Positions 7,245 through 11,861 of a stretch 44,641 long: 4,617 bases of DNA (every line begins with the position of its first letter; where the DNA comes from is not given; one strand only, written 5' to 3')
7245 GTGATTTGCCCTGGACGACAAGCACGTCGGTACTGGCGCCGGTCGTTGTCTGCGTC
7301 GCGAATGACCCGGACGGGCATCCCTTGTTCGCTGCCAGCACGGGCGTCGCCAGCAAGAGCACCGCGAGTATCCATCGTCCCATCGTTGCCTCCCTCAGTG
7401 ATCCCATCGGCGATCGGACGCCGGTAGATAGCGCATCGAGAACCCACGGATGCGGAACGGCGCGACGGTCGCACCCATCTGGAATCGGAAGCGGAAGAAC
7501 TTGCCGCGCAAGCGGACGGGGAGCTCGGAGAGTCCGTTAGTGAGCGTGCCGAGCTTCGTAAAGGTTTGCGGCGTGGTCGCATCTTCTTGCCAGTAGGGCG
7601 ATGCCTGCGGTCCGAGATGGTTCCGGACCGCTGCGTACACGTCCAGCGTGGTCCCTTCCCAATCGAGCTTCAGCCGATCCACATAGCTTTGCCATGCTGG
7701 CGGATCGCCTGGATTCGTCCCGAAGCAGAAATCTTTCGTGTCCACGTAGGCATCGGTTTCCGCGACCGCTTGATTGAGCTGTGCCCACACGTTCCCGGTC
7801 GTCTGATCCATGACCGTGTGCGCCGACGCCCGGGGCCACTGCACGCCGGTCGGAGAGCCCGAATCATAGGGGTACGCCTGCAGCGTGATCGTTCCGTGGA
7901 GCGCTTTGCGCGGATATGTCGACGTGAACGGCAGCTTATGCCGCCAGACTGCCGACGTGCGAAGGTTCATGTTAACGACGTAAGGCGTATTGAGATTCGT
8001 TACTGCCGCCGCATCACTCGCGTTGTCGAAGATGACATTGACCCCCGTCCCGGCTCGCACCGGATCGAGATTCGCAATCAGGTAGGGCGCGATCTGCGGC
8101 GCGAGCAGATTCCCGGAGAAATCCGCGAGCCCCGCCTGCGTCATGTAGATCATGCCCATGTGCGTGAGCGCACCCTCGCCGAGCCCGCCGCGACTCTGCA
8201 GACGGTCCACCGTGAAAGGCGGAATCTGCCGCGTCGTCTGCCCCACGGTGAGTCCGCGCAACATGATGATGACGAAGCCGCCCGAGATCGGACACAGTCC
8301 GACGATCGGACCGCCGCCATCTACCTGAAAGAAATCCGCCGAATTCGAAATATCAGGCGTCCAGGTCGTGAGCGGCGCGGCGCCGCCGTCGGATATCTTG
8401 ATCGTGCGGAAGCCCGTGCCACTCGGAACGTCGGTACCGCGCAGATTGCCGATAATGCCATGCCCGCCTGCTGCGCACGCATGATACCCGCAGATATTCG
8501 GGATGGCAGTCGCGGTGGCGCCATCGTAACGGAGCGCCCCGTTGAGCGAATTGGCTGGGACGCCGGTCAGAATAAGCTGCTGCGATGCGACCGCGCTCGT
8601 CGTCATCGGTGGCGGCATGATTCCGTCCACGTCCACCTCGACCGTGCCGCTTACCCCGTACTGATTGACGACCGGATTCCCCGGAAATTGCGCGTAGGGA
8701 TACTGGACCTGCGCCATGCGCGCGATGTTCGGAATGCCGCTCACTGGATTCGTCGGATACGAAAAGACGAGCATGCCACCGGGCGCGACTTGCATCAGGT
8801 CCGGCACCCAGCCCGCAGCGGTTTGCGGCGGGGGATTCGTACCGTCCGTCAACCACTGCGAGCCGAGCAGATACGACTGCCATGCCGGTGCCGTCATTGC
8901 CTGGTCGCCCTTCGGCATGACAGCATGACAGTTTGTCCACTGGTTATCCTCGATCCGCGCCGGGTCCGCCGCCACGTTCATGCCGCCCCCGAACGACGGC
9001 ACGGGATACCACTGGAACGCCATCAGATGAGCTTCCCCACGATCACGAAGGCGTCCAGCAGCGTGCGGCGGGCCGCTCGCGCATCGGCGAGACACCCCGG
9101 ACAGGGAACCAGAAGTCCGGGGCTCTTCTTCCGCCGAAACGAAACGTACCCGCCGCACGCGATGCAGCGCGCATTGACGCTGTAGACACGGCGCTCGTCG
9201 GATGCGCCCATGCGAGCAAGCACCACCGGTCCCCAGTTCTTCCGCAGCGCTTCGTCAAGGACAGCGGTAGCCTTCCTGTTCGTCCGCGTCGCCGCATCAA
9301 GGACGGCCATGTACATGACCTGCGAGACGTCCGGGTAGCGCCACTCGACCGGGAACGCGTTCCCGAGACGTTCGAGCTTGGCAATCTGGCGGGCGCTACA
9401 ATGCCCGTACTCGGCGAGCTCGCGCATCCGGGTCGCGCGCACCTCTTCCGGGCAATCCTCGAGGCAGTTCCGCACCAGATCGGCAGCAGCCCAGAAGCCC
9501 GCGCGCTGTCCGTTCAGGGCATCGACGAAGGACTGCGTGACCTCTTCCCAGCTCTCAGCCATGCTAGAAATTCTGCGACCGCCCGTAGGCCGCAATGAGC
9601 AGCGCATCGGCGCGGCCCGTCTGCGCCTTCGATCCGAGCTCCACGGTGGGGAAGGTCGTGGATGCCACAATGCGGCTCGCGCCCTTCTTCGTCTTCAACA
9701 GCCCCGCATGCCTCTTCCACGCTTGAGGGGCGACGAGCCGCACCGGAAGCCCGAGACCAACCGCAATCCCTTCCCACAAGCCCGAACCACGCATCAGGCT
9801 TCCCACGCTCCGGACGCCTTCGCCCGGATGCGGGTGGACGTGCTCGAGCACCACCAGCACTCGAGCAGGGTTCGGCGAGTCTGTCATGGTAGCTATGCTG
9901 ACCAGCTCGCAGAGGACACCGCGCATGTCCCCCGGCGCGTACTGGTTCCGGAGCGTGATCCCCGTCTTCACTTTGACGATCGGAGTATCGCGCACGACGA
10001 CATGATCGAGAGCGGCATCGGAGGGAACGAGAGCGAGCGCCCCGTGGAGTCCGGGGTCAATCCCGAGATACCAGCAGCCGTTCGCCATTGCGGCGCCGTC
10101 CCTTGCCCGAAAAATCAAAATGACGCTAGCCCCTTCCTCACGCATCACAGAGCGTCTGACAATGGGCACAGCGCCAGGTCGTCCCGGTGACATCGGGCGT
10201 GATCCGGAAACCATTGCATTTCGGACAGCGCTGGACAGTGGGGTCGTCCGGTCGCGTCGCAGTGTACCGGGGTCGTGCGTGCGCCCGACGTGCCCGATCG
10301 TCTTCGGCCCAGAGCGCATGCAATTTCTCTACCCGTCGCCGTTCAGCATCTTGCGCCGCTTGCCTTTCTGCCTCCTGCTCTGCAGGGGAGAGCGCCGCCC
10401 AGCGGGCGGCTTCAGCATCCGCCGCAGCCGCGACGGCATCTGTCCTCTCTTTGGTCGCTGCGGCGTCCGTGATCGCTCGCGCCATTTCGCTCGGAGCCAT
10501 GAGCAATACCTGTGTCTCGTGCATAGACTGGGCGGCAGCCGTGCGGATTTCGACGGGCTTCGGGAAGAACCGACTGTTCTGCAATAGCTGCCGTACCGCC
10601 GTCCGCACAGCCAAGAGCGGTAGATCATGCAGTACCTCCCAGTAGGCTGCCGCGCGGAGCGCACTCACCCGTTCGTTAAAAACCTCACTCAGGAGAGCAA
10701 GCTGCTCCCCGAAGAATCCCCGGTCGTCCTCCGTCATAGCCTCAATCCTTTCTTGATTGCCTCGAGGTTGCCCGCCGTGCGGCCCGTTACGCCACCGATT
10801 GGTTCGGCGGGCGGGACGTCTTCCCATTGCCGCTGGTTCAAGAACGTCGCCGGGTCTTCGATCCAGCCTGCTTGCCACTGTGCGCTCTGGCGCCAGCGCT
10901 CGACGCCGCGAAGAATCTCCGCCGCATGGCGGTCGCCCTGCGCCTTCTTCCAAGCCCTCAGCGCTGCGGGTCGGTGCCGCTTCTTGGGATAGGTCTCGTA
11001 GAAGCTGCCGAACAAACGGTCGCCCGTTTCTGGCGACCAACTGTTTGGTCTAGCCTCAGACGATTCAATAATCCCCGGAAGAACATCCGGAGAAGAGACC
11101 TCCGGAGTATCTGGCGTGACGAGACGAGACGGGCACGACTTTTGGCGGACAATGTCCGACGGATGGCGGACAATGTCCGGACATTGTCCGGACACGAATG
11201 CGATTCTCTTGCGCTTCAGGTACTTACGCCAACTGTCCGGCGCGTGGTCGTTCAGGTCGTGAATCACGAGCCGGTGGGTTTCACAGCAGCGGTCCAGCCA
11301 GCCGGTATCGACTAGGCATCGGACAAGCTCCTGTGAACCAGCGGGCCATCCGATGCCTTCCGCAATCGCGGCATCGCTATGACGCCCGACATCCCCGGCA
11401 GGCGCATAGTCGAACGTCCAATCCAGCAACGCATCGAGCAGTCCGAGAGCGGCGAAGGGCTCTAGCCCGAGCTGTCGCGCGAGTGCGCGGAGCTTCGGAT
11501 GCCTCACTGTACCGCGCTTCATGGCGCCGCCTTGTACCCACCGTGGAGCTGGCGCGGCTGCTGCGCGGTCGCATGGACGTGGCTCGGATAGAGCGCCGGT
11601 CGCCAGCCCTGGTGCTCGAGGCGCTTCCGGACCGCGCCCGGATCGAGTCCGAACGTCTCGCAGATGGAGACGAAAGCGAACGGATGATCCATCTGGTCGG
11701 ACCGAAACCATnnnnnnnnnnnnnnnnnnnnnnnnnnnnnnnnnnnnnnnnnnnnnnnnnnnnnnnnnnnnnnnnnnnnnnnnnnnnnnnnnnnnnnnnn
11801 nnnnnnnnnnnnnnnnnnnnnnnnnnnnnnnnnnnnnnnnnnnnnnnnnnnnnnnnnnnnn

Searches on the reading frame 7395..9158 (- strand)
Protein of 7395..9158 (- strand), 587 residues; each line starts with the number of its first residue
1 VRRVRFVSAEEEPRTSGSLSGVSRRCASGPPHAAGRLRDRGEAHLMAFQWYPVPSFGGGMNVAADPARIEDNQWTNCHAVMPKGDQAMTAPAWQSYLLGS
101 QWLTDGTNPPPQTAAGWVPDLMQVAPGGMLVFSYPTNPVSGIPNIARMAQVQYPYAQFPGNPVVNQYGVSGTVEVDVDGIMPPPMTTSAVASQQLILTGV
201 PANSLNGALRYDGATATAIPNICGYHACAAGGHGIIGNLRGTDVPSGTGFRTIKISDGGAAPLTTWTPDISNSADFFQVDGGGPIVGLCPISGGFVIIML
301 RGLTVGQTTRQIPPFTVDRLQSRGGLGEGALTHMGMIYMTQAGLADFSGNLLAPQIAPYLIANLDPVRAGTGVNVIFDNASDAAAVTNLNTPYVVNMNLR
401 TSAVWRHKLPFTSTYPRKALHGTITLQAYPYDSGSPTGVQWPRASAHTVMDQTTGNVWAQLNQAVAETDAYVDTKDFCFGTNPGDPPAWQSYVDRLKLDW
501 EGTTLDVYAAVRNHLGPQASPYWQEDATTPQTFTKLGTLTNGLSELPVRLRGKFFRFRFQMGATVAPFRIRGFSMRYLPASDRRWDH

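Call 16: search_protein_families(library=phrogs, proteins=[window:7395-9158:-], max_evalue=0.001)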
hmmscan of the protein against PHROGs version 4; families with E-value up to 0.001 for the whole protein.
window:7395-9158:- (587 aa): 1 family
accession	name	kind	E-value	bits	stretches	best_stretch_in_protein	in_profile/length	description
phrog_3287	-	head and packaging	6.1e-09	36.2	1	264-581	188-522/524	virion structural protein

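Call 64: search_protein_families(library=pfam, proteins=[window:7395-9158:-], max_evalue=0.1)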
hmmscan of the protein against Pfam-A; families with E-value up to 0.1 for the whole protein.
window:7395-9158:- (587 aa): 0 families

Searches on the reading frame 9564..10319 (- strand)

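Call 16: search_protein_families(library=phrogs, proteins=[window:9564-10319:-], max_evalue=0.001)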
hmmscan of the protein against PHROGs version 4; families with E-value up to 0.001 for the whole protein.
window:9564-10319:- (251 aa): 1 family
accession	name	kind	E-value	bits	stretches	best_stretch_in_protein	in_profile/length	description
phrog_1770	-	DNA, RNA and nucleotide metabolism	2.1e-27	97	1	84-249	6-150/158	Holliday junction resolvase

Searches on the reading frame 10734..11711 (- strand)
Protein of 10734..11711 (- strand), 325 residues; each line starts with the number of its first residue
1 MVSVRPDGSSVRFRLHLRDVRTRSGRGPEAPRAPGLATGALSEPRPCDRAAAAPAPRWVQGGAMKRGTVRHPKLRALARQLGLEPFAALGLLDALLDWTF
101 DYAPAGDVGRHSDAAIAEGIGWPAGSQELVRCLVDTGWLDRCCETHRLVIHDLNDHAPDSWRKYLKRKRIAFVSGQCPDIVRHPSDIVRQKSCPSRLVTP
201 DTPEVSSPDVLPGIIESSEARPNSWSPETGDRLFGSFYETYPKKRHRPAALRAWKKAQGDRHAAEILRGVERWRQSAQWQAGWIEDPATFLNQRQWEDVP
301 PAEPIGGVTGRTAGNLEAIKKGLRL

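Call 16: search_protein_families(library=phrogs, proteins=[window:10734-11711:-], max_evalue=0.001)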
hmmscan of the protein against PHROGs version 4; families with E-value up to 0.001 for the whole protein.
window:10734-11711:- (325 aa): 4 families
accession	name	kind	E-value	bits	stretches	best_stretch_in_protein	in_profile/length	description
phrog_9474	-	DNA, RNA and nucleotide metabolism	9.5e-30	105.1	1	64-301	6-250/288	replication initiation protein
phrog_270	-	DNA, RNA and nucleotide metabolism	3.8e-13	50.6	1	193-305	138-255/383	replication initiation protein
phrog_9327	-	DNA, RNA and nucleotide metabolism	1.5e-09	38.9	1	218-300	158-242/276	primosomal protein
phrog_16304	-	unknown function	0.00047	21.1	1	228-293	141-210/244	-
